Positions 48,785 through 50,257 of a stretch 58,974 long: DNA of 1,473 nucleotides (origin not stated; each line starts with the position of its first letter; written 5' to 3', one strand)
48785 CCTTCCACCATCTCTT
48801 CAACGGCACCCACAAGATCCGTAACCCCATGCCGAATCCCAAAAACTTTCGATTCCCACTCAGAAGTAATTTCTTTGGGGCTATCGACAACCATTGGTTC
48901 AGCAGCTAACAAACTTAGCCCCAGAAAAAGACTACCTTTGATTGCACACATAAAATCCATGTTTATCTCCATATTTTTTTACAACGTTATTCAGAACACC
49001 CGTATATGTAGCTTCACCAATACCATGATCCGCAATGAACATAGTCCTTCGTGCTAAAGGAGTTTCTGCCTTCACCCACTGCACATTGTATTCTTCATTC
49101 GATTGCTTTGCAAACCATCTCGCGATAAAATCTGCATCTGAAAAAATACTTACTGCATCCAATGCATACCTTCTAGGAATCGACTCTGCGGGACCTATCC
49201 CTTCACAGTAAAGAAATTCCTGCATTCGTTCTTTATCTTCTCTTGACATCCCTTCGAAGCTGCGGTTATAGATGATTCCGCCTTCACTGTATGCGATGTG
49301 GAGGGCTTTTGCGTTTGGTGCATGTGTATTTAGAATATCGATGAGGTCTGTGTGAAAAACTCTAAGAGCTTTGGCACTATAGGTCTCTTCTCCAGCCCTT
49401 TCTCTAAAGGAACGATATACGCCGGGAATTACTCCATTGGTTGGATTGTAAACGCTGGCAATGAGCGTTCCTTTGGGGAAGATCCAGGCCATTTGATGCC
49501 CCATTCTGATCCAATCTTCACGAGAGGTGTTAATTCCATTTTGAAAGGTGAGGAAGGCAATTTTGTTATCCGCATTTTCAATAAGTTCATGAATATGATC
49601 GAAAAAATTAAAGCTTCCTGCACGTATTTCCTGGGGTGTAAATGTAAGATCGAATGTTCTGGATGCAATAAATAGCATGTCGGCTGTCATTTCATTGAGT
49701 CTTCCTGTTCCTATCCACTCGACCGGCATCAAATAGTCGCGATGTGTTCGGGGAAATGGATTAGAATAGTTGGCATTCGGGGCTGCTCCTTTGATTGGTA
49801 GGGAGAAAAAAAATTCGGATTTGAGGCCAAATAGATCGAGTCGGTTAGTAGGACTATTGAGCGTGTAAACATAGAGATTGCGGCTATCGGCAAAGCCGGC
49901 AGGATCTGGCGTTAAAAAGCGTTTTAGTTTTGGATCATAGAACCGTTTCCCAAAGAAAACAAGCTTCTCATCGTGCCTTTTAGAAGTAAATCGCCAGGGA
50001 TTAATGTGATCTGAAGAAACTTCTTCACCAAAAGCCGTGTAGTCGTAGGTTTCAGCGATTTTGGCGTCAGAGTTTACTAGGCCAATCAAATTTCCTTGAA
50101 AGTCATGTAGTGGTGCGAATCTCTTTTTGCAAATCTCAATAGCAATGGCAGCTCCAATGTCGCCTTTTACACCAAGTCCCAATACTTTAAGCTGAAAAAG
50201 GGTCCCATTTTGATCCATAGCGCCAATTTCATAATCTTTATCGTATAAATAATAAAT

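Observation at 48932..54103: Sec-signal Rhs protein whose 296-aa tip looks like a Ser-Asp-His alpha/beta-hydrolase (lipase/esterase) toxin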

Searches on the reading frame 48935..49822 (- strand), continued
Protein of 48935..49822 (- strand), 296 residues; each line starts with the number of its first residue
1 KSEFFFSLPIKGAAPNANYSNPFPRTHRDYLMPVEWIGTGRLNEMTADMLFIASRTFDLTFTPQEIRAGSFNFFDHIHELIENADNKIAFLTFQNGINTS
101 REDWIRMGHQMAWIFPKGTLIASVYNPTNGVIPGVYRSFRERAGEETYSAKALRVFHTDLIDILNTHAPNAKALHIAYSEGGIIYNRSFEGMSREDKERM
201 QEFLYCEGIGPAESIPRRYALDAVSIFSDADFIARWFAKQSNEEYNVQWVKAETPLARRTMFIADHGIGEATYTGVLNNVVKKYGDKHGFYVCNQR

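Call 47: fold_search(model_id=the predicted structure, library=viral)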
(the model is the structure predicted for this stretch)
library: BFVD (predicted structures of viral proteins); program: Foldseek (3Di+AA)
matches with E <= 10: 326; with E <= 0.001: 19
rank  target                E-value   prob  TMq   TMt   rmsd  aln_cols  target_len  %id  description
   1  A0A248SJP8            2.2e-09  1.00  0.48  0.52   4.6       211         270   18  (no name in the UniProt tables at hand)
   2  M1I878                1.1e-06  1.00  0.45  0.55   4.8       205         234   12  (no name in the UniProt tables at hand)
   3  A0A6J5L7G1            1.5e-06  1.00  0.45  0.49   4.2       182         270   18  DUF676 domain-containing protein [uncultured Caudovirales phage]
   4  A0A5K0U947            2.7e-06  1.00  0.44  0.32   6.3       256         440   14  Uncharacterized protein [Yasminevirus sp. GU-2018]
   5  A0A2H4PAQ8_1          4.6e-06  1.00  0.42  0.16   5.8       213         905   15  (no name in the UniProt tables at hand)
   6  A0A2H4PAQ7            5.2e-06  1.00  0.44  0.40   5.9       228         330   10  (no name in the UniProt tables at hand)
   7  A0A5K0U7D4            5.9e-06  1.00  0.40  0.25   6.8       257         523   13  Uncharacterized protein [Yasminevirus sp. GU-2018]
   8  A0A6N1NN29            1.2e-05  1.00  0.45  0.23   7.2       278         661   11  Putative ORFan [Tupanvirus deep ocean]
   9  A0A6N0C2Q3            6.0e-05  0.99  0.29  0.14  19.6       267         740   11  ORF19 [Fowl aviadenovirus D]
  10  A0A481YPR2            1.4e-04  0.98  0.34  0.34  11.7       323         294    9  Fermentation-respiration switch protein [Pithovirus LCDPAC02]
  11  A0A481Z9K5            2.8e-04  0.99  0.39  0.30  14.9       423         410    8  Haloalkane dehalogenase [Pithovirus LCPAC304]
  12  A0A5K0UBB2            3.3e-04  1.00  0.33  0.27   3.7       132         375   19  Uncharacterized protein [Yasminevirus sp. GU-2018]
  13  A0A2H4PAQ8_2          5.1e-04  1.00  0.37  0.14   6.0       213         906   13  (no name in the UniProt tables at hand)
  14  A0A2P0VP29            5.8e-04  1.00  0.33  0.25  10.0       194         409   10  Class 3 lipase [Tetraselmis virus 1]
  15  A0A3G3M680            6.2e-04  0.99  0.40  0.42   8.8       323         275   11  Esterase [Arthrobacter phage Seahorse]
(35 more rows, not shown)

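Call 51: find_encoding_contigs(protein=P0158, flank=6000, max_places=2)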
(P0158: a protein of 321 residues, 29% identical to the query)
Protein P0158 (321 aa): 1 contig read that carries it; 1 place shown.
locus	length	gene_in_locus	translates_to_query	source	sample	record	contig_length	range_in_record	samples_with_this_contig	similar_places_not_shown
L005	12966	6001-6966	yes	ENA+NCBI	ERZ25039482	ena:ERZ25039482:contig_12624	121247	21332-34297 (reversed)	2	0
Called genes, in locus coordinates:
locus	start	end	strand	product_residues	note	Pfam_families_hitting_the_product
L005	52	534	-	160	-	PF11954:DUF3471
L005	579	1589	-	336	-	PF00144:Beta-lactamase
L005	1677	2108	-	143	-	PF01381:HTH_3 (weak)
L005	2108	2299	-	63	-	PF07927:HicA_toxin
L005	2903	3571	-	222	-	-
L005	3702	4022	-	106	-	PF26541:MafI2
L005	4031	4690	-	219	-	PF15542:Ntox50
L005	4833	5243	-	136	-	PF13424:TPR_12 (faint), PF13371:TPR_9 (faint), PF13431:TPR_17 (faint), PF07719:TPR_2 (faint), PF13181:TPR_8 (faint), PF13428:TPR_14 (faint), PF14559:TPR_19, PF13432:TPR_16 (weak), +2 more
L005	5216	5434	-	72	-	-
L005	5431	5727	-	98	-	-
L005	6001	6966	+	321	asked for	-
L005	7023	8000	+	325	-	-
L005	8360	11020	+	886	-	-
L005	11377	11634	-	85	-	-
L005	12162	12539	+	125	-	-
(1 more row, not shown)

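Call 52: find_encoding_contigs(protein=P0157, flank=6000, max_places=2)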
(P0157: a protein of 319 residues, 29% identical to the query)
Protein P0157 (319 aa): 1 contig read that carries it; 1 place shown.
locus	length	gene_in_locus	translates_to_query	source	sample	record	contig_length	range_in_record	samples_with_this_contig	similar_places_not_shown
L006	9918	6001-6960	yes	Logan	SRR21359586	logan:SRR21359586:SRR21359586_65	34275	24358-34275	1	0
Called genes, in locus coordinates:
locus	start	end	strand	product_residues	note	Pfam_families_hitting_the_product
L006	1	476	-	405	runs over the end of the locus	PF07690:MFS_1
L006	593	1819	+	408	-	-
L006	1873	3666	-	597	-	PF13088:BNR_2 (faint), PF02012:BNR (faint)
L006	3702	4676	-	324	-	-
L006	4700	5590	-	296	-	PF17251:Pom, PF03797:Autotransporter (faint)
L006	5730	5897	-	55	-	-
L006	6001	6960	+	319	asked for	-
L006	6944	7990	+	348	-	-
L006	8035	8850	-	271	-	-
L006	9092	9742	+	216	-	-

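Call 55: find_related_loci(query=A1, collection=genome_contigs, flank=6000)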
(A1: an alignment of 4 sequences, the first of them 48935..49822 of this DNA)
Query A1 (296 aa) in genome_contigs; peptide patterns used: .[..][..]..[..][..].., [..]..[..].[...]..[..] (x = any residue, [..] = any of these).
35 stretches matched a pattern; 7 encode a relative of the query (tblastn E <= 1e-3); 7 distinct loci.
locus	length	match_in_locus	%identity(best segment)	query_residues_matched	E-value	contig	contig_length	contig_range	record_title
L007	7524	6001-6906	46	1-296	2e-93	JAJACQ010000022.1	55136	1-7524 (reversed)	MAG: Chlamydiia bacterium isolate O_S4.2_20 S4CHLAM20_22, whole genome shotgun sequence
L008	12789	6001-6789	47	34-296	4e-84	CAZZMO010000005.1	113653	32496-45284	MAG TPA_asm: uncultured bacterium isolate SRP124364_co1_403 genome assembly, contig: NODE_44_length_113653_cov_11.692662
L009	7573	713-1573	42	12-296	1e-75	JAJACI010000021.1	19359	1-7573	MAG: Chlamydiia bacterium isolate P_S1_9 SP1CHLAM9_21, whole genome shotgun sequence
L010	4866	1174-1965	34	34-296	3e-49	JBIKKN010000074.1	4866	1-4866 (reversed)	MAG: Chlamydiia bacterium isolate ME2014-07-24_3300043772_group5_bin9 Rohwer_bin1209_scaffold_37840_c1, whole genome sho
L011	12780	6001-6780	34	38-296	2e-45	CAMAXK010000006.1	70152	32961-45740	MAG: Chlamydia trachomatis isolate ME-21oct19-74 genome assembly, contig: ME-21oct19-C470, whole genome shotgun sequence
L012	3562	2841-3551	27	36-267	8e-33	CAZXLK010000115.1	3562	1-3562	MAG TPA_asm: uncultured bacterium isolate SRP200132_co1_526 genome assembly, contig: NODE_55634_length_3562_cov_5.919304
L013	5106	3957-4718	28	44-291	8e-28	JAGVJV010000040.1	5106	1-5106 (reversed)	MAG: Parachlamydiales bacterium isolate SW_40 c_000000157578, whole genome shotgun sequence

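Call 85: search_dna_similar(query=window:48935-49822:-, collection=plasmids, mode=protein, max_evalue=0.001, max_rows=10)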
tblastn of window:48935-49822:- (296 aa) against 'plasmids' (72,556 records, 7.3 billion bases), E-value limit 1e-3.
No match.

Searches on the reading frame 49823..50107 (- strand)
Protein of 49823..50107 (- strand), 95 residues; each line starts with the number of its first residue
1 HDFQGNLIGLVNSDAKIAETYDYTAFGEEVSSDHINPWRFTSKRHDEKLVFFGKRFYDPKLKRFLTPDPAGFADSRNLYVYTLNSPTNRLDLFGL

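Call 72: find_related_loci(query=A5, collection=metagenome_contigs, flank=3000)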
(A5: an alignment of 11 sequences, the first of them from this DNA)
Query A5 (95 aa) in metagenome_contigs; peptide patterns used: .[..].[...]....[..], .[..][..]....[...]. (x = any residue, [..] = any of these).
600 stretches matched a pattern (row limit reached: there are more); 475 encode a relative of the query (tblastn E <= 1e-3); the best 80 are kept; 80 distinct loci.
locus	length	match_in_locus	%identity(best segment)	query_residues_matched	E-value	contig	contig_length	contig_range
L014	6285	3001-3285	65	1-95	4e-42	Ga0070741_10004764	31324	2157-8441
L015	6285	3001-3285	65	1-95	4e-42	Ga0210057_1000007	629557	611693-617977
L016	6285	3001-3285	64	1-95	1e-41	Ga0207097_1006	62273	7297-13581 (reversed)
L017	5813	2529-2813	62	1-95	1e-40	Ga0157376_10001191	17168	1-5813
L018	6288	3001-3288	61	1-95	2e-41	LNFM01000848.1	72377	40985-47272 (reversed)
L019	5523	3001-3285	65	1-95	2e-40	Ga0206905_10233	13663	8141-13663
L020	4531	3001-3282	65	1-95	3e-40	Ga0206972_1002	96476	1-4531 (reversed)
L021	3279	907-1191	65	1-95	6e-40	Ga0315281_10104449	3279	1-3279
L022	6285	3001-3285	64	1-95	8e-39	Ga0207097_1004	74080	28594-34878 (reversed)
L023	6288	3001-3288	66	1-95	1e-39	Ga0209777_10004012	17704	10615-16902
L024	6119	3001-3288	61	1-95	3e-39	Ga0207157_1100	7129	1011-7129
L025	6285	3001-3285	61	1-95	5e-39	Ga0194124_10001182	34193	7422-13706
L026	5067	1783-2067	61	1-95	5e-39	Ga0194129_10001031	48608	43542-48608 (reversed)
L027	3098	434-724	63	1-95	2e-38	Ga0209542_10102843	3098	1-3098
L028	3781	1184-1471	61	1-95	2e-38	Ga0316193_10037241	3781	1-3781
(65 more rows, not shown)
